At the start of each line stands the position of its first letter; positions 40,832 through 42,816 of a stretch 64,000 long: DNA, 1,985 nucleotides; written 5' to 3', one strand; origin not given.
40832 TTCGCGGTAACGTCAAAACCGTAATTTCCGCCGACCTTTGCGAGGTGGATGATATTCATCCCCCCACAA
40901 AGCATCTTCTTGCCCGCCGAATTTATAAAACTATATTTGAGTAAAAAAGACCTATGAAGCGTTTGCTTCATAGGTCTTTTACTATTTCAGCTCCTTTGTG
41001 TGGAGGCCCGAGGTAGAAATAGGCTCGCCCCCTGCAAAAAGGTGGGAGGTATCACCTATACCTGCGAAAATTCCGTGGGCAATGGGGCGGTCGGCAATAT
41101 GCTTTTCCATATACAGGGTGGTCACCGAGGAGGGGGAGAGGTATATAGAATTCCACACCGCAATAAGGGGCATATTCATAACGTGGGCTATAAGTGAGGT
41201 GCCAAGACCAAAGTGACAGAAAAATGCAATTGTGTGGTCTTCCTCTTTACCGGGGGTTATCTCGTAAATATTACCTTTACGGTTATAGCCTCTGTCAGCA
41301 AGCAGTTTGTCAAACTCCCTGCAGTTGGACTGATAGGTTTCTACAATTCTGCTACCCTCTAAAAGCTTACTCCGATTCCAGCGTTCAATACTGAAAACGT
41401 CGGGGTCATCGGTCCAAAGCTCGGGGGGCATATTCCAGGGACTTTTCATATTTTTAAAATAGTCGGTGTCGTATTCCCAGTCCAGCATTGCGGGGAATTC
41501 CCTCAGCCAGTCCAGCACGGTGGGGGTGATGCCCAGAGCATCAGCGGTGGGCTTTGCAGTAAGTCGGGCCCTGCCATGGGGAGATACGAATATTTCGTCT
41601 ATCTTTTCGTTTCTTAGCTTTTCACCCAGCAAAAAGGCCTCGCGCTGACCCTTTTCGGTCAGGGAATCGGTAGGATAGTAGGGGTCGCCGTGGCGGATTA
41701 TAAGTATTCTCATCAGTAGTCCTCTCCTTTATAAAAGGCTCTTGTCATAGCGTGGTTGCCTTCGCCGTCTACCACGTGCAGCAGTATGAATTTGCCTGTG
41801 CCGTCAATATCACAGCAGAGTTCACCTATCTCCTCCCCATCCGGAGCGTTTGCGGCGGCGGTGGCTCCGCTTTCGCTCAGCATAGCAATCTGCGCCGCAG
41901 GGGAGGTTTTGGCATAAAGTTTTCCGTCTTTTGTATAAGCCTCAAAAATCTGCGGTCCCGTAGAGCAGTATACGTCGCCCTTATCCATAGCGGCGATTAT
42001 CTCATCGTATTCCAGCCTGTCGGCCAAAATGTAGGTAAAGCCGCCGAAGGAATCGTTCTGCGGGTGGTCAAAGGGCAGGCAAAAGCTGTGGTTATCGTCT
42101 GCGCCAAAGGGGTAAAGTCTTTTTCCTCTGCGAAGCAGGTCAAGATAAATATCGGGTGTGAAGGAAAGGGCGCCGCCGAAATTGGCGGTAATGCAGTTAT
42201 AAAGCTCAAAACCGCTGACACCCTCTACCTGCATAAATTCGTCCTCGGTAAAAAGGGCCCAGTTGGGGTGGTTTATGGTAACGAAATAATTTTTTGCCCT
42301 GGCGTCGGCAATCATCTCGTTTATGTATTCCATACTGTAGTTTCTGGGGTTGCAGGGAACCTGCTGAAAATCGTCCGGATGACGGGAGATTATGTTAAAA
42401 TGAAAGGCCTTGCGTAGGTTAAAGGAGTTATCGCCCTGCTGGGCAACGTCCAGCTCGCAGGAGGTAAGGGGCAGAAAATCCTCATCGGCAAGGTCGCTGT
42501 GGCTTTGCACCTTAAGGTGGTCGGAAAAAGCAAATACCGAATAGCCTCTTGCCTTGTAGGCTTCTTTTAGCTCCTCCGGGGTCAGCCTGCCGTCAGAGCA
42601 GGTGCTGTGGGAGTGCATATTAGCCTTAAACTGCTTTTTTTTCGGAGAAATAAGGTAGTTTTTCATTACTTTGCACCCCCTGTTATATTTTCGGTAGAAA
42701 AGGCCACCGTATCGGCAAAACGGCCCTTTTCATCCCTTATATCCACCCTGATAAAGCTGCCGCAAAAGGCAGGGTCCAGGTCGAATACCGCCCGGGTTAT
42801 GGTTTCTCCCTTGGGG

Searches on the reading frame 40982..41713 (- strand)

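Call 7: search_protein_families(library=pfam, proteins=[window:40982-41713:-])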
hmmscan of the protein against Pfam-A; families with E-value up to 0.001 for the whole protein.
window:40982-41713:- (243 aa): 1 family
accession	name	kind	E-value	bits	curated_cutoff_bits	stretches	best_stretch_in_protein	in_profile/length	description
PF00300.27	His_Phos_1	-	6.2e-16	59.1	21.7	1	3-83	1-89/194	Histidine phosphatase superfamily (branch 1)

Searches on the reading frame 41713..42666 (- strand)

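Call 7: search_protein_families(library=pfam, proteins=[window:41713-42666:-])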
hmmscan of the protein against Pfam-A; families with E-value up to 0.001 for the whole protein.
window:41713-42666:- (317 aa): 1 family
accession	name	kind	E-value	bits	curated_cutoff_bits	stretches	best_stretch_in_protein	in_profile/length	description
PF02811.25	PHP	-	1.1e-05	26.3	26.4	1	17-101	2-74/164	PHP domain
